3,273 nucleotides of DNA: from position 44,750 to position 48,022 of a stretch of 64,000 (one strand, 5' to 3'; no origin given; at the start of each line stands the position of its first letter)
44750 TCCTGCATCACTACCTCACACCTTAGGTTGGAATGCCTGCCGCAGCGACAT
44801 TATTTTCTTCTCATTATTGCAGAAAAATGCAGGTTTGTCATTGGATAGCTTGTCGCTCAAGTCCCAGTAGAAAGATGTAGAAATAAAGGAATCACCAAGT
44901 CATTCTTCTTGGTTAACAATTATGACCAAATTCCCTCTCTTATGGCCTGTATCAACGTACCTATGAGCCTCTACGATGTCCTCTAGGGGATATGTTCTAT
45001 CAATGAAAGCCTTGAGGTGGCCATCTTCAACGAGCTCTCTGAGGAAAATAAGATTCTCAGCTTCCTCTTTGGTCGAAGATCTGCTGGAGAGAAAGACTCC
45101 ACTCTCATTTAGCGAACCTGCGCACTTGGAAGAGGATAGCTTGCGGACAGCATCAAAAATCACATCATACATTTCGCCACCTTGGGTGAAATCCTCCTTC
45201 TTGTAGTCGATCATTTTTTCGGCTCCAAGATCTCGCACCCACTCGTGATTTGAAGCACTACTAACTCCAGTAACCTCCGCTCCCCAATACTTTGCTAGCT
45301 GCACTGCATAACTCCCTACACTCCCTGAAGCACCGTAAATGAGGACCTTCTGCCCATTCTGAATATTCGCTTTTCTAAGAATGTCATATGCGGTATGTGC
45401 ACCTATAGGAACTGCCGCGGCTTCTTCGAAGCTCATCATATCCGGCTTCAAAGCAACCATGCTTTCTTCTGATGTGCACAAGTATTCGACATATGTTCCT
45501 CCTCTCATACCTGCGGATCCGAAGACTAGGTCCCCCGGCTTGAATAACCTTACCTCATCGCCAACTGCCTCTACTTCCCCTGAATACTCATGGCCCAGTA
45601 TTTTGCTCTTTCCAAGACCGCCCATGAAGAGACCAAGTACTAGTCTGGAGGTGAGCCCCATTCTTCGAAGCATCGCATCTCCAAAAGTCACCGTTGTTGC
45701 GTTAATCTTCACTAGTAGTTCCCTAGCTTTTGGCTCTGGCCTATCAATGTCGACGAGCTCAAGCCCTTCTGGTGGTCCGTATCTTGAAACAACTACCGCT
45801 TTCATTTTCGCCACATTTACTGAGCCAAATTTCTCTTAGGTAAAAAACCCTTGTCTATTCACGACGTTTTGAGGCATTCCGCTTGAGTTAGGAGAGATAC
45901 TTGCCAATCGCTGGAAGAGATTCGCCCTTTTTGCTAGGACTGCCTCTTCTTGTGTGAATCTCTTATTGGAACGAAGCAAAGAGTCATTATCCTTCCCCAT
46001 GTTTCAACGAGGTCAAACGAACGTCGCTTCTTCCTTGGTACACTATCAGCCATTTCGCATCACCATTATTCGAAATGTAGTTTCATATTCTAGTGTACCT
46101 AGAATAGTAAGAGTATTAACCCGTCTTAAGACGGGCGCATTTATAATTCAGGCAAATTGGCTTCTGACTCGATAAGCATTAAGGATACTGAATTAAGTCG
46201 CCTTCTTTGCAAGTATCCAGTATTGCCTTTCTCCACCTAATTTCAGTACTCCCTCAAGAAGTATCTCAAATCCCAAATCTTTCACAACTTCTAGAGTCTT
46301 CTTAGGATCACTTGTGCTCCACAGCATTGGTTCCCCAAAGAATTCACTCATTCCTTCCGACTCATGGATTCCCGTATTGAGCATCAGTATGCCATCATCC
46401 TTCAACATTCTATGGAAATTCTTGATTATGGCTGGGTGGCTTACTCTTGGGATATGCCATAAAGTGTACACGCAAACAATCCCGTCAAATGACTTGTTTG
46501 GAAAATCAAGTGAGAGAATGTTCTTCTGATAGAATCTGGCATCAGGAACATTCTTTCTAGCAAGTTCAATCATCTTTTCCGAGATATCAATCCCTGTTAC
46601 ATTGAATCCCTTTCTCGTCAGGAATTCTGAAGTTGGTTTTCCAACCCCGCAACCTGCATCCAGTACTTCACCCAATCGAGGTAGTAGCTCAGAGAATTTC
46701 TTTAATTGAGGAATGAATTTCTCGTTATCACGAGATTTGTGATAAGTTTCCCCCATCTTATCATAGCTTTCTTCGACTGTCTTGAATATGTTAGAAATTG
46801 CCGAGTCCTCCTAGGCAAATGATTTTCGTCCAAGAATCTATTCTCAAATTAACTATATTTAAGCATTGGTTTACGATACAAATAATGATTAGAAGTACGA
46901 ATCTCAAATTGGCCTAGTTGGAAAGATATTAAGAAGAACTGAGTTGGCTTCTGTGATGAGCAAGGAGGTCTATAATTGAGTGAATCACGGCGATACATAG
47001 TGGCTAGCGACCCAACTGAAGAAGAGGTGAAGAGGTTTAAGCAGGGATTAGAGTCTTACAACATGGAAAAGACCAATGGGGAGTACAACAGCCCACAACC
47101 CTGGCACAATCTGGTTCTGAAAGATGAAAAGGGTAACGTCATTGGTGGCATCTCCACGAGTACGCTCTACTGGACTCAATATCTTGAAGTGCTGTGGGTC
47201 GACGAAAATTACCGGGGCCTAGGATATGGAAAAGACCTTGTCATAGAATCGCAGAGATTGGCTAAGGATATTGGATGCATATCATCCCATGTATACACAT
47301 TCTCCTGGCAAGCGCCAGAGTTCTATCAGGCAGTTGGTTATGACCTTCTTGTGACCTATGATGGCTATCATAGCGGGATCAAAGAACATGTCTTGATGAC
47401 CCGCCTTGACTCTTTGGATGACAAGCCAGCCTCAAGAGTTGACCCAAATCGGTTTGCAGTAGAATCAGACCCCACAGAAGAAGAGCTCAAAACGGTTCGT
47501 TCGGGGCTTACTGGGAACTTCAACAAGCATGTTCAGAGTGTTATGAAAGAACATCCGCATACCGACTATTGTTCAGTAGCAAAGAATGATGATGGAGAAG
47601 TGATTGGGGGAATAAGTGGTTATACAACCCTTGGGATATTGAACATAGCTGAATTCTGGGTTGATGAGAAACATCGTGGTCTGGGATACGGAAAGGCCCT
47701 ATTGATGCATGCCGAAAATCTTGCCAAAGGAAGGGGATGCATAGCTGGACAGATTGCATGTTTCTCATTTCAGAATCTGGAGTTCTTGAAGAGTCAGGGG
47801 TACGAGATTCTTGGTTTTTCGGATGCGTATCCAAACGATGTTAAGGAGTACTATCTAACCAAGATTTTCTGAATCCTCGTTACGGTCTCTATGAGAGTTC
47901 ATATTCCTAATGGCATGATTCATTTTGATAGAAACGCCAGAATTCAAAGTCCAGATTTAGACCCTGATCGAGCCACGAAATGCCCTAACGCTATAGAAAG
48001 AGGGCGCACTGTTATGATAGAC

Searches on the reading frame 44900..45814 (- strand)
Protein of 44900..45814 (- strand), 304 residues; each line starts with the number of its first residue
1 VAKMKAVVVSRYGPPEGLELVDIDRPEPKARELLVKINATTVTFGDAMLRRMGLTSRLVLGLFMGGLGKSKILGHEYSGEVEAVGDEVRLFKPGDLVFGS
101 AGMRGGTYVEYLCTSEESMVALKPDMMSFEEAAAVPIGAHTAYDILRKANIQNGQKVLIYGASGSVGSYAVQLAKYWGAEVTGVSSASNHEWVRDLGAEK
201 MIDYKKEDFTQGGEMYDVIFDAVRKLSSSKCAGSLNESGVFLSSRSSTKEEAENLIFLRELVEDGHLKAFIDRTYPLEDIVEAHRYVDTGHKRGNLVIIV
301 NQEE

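Call 8: search_protein_families(library=pfam, proteins=[window:44900-45814:-], max_evalue=0.001)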
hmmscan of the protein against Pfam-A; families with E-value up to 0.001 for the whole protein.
window:44900-45814:- (304 aa): 4 families
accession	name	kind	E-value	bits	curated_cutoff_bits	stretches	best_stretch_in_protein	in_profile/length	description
PF13602.12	ADH_zinc_N_2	-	2.9e-20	74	27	2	235-298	72-134/134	Zinc-binding dehydrogenase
PF08240.17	ADH_N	-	5.1e-11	43.2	23.5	1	30-122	2-102/104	Alcohol dehydrogenase GroES-like domain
PF00107.32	ADH_zinc_N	-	5.4e-10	39.7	31.8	1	166-242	2-86/129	Zinc-binding dehydrogenase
PF01370.27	Epimerase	-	0.00051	20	20.9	0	157-191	1-35/240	NAD dependent epimerase/dehydratase family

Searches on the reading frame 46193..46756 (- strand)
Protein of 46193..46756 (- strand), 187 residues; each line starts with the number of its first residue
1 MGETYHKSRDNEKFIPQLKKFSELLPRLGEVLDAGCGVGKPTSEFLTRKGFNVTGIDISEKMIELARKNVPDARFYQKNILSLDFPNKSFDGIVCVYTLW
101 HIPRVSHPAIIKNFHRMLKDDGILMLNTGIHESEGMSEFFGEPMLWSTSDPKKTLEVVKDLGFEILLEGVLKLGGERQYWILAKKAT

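Call 8: search_protein_families(library=pfam, proteins=[window:46193-46756:-], max_evalue=0.001)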
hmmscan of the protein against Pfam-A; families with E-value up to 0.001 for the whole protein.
window:46193-46756:- (187 aa): 12 families
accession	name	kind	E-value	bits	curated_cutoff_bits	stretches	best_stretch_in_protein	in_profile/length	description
PF13649.12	Methyltransf_25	-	7.2e-23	81.6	27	1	31-122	1-97/97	Methyltransferase domain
PF08241.18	Methyltransf_11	-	7.2e-22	78.3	21.2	1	32-125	1-94/95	Methyltransferase domain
PF13489.12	Methyltransf_23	-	8.4e-21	74.8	27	1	11-128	6-118/164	Methyltransferase domain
PF13847.12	Methyltransf_31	-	2.8e-16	60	27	1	30-134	6-117/145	Methyltransferase domain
PF08242.18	Methyltransf_12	-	1.7e-14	54.8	30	1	32-124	1-98/98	Methyltransferase domain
PF02353.26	CMAS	-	4.8e-10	39.7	27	1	30-139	65-177/273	Mycolic acid cyclopropane synthetase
PF01209.24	Ubie_methyltran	-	4.7e-07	29.8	20.1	1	30-126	50-152/233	ubiE/COQ5 methyltransferase family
PF01739.24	CheR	-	1.1e-05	25.4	27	0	74-126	121-173/195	CheR methyltransferase, SAM binding domain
PF03848.20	TehB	-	2.7e-05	24.1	20.4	1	29-123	32-129/193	Tellurite resistance protein TehB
PF05175.20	MTS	-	9.7e-05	22.5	23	1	27-124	31-136/170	Methyltransferase small domain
PF01728.25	FtsJ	-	0.00035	21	24.1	1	8-88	3-83/181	FtsJ-like methyltransferase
PF05891.18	Methyltransf_PK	-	0.00081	19.4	27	1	12-133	39-166/218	AdoMet dependent proline di-methyltransferase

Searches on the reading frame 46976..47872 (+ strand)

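Call 8: search_protein_families(library=pfam, proteins=[window:46976-47872:+], max_evalue=0.001)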
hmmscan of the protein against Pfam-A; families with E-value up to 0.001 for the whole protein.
window:46976-47872:+ (298 aa): 6 families
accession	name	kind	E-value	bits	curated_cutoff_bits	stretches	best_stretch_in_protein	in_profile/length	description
PF00583.31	Acetyltransf_1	-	2.2e-24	86.4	20.7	2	193-256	27-96/116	Acetyltransferase (GNAT) family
PF13508.13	Acetyltransf_7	-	1.5e-20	73.7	27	2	199-277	5-83/84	Acetyltransferase (GNAT) domain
PF13673.13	Acetyltransf_10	-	5.5e-13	49.5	23.6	2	9-135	1-119/128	Acetyltransferase (GNAT) domain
PF17013.11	Acetyltransf_15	-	3.2e-05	23.9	35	0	220-249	71-101/210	Putative acetyl-transferase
PF08445.16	FR47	-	0.00062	20.1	22.1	0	69-125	23-80/86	FR47-like protein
PF14542.12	Acetyltransf_CG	-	0.00069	20.1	30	0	213-252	14-55/80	GCN5-related N-acetyl-transferase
